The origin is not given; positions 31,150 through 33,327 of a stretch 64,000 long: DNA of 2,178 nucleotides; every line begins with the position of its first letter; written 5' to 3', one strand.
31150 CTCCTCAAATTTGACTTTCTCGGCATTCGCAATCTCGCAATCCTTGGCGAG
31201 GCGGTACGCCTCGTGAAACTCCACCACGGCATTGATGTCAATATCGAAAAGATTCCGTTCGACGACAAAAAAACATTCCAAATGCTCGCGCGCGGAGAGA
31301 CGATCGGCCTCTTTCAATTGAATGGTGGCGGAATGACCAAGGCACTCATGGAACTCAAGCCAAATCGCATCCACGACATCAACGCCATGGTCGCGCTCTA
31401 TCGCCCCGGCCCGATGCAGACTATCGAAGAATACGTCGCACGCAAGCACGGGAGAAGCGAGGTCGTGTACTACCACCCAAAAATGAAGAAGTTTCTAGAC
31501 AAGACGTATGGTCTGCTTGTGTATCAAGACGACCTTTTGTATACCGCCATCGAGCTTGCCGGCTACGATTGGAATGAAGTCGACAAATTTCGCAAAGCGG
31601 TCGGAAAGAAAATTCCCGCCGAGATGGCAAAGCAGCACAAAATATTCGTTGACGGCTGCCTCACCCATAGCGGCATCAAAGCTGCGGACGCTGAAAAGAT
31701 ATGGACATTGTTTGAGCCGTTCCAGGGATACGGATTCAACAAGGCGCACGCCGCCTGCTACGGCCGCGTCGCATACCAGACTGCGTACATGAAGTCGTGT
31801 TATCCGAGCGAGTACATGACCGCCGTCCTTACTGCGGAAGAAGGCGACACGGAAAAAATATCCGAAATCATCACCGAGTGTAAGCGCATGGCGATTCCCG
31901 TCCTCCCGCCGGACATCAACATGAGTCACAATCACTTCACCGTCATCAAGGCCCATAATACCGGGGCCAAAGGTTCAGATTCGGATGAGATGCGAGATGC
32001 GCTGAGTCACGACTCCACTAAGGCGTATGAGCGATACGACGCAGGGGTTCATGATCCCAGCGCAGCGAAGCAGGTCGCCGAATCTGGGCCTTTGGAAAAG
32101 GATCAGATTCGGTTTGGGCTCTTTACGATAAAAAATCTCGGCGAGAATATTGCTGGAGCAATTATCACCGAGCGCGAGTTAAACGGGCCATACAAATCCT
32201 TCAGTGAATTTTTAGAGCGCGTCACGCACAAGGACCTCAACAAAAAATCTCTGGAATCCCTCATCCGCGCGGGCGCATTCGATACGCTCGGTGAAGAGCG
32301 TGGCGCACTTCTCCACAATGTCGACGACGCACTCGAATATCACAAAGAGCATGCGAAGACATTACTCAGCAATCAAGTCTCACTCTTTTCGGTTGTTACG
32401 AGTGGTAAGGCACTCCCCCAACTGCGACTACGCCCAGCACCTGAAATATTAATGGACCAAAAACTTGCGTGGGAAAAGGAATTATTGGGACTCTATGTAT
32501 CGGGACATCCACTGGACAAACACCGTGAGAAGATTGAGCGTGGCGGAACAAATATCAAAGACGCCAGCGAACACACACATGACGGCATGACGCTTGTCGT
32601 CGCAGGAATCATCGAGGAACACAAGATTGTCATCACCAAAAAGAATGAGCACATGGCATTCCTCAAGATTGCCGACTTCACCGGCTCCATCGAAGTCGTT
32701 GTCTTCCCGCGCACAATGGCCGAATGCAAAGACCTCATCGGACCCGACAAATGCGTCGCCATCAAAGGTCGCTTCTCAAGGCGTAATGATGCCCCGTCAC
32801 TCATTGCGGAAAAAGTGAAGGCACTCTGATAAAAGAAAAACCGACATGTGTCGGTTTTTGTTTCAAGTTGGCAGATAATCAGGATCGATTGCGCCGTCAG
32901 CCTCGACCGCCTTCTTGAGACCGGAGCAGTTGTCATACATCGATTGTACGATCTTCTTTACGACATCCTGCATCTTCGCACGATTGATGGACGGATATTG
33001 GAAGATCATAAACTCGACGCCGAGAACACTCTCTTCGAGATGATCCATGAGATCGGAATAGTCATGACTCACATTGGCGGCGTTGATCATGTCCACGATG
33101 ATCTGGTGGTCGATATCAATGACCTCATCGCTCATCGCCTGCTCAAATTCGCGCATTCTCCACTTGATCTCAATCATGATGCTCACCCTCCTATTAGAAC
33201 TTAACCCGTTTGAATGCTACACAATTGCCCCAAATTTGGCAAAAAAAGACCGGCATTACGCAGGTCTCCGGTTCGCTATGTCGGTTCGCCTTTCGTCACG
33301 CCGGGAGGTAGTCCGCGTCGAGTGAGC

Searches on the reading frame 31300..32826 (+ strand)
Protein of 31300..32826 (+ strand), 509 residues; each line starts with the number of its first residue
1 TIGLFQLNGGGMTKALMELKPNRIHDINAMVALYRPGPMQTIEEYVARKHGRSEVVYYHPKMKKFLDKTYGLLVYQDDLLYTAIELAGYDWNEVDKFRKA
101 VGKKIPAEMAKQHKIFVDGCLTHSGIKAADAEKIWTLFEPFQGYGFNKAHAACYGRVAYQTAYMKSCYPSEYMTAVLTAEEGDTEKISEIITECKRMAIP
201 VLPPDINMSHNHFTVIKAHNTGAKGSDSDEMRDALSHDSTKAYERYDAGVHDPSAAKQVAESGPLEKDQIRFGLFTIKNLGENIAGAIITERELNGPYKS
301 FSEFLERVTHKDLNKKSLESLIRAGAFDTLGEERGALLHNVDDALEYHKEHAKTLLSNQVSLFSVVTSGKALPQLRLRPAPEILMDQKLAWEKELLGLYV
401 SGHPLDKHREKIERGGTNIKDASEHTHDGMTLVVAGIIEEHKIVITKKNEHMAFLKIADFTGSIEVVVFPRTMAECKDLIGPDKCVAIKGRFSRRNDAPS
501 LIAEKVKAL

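Call 36: find_related_loci(query=window:31300-32826:+, collection=genome_contigs, flank=10000)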
Query window:31300-32826:+ (509 aa) in genome_contigs; peptide patterns used: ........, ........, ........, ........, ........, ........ (x = any residue, [..] = any of these).
81 stretches matched a pattern; 63 encode a relative of the query (tblastn E <= 1e-3); 62 distinct loci.
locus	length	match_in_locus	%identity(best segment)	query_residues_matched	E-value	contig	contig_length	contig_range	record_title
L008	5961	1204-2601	84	1-509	0e+0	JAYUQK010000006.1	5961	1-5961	MAG: Candidatus Lloydbacteria bacterium isolate GL114_DN_metabinner_11 GL114_DN_metabinner_11_5, whole genome shotgun se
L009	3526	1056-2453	84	1-509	0e+0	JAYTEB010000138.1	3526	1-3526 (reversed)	MAG: Candidatus Lloydbacteria bacterium isolate GFS_1902 GFS_1902_137, whole genome shotgun sequence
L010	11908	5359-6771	81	1-509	0e+0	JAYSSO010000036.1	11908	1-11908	MAG: Candidatus Lloydbacteria bacterium isolate GFS_12220 GFS_12220_35, whole genome shotgun sequence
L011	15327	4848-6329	81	1-509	0e+0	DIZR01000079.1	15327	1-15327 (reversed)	MAG TPA_asm: Patescibacteria group bacterium UBA6023 UBA6023_contig_5171, whole genome shotgun sequence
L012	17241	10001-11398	81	1-509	0e+0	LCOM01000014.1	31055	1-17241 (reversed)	MAG: Parcubacteria group bacterium GW2011_GWA2_47_7 UY04_C0014, whole genome shotgun sequence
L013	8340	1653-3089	76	1-509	0e+0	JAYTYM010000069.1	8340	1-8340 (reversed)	MAG: bacterium isolate GFS_6115 GFS_6115_68, whole genome shotgun sequence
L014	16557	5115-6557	76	1-509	0e+0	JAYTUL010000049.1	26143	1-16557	MAG: bacterium isolate GFS_5529 GFS_5529_48, whole genome shotgun sequence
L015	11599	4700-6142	75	1-509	0e+0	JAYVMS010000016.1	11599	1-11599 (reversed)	MAG: bacterium isolate GL61_DN_metabat_65 GL61_DN_metabat_65_15, whole genome shotgun sequence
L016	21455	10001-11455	71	1-509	0e+0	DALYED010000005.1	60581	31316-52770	MAG TPA_asm: Candidatus Paceibacterota bacterium isolate CTOTU14244 NODE_74_length_60581_cov_4.333179, whole genome shot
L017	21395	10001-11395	69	1-509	0e+0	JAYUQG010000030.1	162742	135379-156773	MAG: bacterium isolate GL114_DN_metabat_102 GL114_DN_metabat_102_29, whole genome shotgun sequence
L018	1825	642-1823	82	1-435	0e+0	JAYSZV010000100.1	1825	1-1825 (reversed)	MAG: Candidatus Lloydbacteria bacterium isolate GFS_13726 GFS_13726_99, whole genome shotgun sequence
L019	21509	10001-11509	70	1-509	0e+0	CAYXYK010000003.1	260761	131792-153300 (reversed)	MAG TPA_asm: uncultured Candidatus Saccharibacteria bacterium isolate SRP170004_co1_45 genome assembly, contig: NODE_42_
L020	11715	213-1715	70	1-509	0e+0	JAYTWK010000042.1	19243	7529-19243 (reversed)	MAG: bacterium isolate GFS_5796 GFS_5796_41, whole genome shotgun sequence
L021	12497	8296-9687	69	1-509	0e+0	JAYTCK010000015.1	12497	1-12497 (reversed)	MAG: bacterium isolate GFS_1518 GFS_1518_14, whole genome shotgun sequence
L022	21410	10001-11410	66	1-509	0e+0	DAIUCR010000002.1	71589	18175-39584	MAG TPA_asm: Patescibacteria group bacterium isolate CTOTU11756 NODE_117_length_71589_cov_15.000322, whole genome shotgu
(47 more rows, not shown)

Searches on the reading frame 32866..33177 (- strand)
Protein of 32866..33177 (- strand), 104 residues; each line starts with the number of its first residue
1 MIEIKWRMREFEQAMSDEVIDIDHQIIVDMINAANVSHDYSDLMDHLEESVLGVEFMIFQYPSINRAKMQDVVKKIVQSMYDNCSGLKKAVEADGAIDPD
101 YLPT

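Call 4: search_protein_families(library=pfam, proteins=[window:32866-33177:-], max_evalue=1)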
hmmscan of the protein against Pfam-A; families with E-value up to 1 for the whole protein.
seq(104 aa): 1 family
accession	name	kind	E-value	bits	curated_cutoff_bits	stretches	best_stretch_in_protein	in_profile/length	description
PF25223.1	DUF7841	-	0.032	14.9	25.2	1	5-90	38-96/114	Domain of unknown function (DUF7841)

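Call 11: find_homologous_proteins(query=window:32866-33177:-, max_evalue=0.01)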
Query seq(104 aa) (104 aa): 2 proteins with E <= 0.01 among 2 candidates.
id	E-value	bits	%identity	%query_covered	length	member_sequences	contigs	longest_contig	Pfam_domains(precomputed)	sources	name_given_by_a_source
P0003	1.1e-61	223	100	100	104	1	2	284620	-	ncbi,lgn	-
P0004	8.0e-47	175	86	93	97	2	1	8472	-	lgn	-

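Call 19: search_protein_families(library=ncbifam, proteins=[P0003], max_evalue=1)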
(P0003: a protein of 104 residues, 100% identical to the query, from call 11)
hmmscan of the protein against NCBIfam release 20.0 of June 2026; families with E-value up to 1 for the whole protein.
P0003 (104 aa): 1 family
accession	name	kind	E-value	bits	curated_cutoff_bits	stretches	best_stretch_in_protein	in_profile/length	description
TIGR04078.1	rSAM_yydG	equivalog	0.0061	16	300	1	23-99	138-217/309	YydG family radical SAM peptide epimerase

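Call 20: search_protein_families(library=phrogs, proteins=[P0003], max_evalue=1)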
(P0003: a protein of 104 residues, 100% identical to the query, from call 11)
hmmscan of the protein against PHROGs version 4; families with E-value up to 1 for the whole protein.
P0003 (104 aa): 4 families
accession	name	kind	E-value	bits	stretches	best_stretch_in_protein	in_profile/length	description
phrog_14730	-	unknown function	0.056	14.7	1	20-67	3-49/74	-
phrog_858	-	transcription regulation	0.063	14.8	1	41-92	53-104/129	starvation-inducible transcriptional regulator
phrog_27375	-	unknown function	0.096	14.1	1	5-58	30-84/132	-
phrog_23573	-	unknown function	0.18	13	0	60-82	16-38/76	-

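Call 73: predict_structure(alignment_id=A5)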
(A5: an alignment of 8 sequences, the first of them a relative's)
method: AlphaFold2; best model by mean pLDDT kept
length: 104 residues; sequences in the alignment: 8
mean_pLDDT: 95.1   pTM: 0.82
mean pLDDT of the five models: 95.1, 94.8, 94.8, 94.6, 94.0
residues with pLDDT >= 90: 101; 70-90: 2; 50-70: 1; < 50: 0
segments of 3 or more residues with pLDDT < 50: none
pLDDT, mean of each block of 10 residues (from residue 1): 90 94 96 98 96 96 96 97 96 94 93
secondary structure, 60 per line:
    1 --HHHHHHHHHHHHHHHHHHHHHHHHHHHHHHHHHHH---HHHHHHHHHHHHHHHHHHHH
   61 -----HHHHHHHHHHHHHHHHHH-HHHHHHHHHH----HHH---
elements in order: H3-37 H41-60 H66-83 H85-94

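Call 87: search_dna_similar(query=P0003, collection=plasmids, mode=protein, max_evalue=1, max_rows=5)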
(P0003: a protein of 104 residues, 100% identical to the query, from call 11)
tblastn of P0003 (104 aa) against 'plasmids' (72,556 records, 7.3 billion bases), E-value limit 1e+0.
No match.
